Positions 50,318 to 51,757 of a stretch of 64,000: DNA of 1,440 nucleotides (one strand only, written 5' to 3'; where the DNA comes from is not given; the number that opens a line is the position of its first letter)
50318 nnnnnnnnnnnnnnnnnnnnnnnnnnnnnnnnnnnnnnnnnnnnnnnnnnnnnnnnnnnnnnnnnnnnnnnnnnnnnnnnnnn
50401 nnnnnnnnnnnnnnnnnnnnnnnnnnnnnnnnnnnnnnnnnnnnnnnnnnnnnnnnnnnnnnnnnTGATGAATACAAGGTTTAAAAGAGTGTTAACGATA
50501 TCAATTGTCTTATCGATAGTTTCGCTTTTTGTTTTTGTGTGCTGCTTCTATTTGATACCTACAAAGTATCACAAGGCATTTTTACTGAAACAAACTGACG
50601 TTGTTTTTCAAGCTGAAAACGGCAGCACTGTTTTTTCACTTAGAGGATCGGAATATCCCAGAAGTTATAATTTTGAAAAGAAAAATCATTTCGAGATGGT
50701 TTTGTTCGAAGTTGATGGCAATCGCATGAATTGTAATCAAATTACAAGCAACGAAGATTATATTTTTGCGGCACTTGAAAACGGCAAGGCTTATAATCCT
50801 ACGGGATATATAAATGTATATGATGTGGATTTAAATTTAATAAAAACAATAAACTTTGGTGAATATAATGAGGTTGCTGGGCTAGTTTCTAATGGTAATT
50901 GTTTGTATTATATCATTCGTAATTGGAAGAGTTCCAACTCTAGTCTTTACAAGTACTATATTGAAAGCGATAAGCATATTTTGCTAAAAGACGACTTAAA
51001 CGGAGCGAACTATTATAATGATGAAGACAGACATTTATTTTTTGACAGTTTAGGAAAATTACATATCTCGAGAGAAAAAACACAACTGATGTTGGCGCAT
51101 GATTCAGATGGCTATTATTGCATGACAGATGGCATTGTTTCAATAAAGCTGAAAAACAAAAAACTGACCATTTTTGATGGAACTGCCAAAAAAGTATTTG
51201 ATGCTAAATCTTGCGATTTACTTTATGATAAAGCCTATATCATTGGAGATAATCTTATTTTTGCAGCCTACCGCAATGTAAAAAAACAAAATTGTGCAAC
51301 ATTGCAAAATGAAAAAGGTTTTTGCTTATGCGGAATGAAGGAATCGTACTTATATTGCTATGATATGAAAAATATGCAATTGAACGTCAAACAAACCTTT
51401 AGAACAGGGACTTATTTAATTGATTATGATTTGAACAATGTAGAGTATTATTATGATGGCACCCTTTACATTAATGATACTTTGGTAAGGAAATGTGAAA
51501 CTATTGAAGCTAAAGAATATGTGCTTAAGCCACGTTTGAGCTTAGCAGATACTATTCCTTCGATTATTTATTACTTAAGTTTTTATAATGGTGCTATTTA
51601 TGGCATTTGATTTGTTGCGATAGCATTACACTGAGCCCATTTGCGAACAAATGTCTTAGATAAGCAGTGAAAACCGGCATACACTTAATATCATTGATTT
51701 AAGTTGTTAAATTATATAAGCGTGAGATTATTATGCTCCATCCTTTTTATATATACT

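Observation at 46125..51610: Rhs/YD-repeat polymorphic-toxin cassette embedded among housekeeping genes of a Mollicutes-like genome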

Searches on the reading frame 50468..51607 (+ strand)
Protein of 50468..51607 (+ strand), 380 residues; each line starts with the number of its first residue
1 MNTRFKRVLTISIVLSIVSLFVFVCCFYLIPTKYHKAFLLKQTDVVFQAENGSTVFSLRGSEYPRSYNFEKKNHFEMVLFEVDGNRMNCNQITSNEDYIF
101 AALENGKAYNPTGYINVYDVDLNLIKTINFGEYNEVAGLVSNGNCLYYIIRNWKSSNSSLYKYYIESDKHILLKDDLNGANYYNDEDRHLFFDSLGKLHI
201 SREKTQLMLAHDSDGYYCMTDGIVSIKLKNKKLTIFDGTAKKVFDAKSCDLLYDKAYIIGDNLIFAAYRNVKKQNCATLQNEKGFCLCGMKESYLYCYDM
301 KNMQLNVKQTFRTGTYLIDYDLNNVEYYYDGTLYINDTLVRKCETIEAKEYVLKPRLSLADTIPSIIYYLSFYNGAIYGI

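Call 3: search_protein_families(library=pfam, proteins=[window:50468-51607:+], max_evalue=0.01)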
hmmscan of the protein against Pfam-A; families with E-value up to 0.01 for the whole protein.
window:50468-51607:+ (380 aa): 0 families

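Call 4: search_protein_families(library=ncbifam, proteins=[window:50468-51607:+], max_evalue=0.01)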
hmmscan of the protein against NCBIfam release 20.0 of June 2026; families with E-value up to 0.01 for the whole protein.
window:50468-51607:+ (380 aa): 0 families

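Call 17: search_protein_families(library=pfam, proteins=[window:50468-51607:+], max_evalue=10)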
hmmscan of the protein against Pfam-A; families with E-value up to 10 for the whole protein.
window:50468-51607:+ (380 aa): 0 families

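Call 46: find_homologous_proteins(query=window:50468-51607:+, max_evalue=0.001)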
Query window:50468-51607:+ (380 aa): 3 proteins with E <= 0.001 among 2094 candidates.
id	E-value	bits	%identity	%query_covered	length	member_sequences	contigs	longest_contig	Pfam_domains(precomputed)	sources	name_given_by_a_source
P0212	6.6e-252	853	99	100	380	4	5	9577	-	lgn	-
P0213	4.9e-41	159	32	99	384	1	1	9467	-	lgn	-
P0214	4.7e-40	156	34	99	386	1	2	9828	-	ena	-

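Call 68: list_cluster_members(proteins=[P0001, window:50468-51607:+, window:52420-54612:+])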
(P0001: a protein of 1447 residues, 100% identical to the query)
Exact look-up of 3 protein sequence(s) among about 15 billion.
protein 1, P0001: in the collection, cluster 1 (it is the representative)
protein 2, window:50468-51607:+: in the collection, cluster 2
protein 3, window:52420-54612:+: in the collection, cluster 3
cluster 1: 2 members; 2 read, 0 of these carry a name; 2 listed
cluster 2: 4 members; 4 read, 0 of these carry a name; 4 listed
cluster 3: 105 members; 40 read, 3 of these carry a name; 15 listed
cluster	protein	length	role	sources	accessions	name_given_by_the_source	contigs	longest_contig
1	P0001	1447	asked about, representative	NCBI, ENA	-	-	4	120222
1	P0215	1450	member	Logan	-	-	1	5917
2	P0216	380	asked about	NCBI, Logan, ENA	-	-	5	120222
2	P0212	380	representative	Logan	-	-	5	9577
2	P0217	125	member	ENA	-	-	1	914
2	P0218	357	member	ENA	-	-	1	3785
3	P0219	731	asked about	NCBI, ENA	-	-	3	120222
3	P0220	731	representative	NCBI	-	-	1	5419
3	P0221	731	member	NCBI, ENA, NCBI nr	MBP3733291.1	MAG: primosomal protein N' [Bacilli bacterium] | primosomal protein N' [Bacilli bacterium]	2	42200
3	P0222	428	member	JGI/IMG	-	primosomal protein N' (replication factor Y)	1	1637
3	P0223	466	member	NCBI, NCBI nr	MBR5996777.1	MAG: primosomal protein N', partial [Bacilli bacterium] | primosomal protein N' [Bacilli bacterium]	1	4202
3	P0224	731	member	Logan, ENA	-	-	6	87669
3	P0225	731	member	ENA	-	-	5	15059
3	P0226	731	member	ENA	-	-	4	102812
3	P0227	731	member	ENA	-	-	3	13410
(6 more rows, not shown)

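Call 72: search_protein_families(library=phrogs, proteins=[window:50468-51607:+], max_evalue=0.01)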
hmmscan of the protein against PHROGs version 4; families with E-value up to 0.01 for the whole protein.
window:50468-51607:+ (380 aa): 0 families
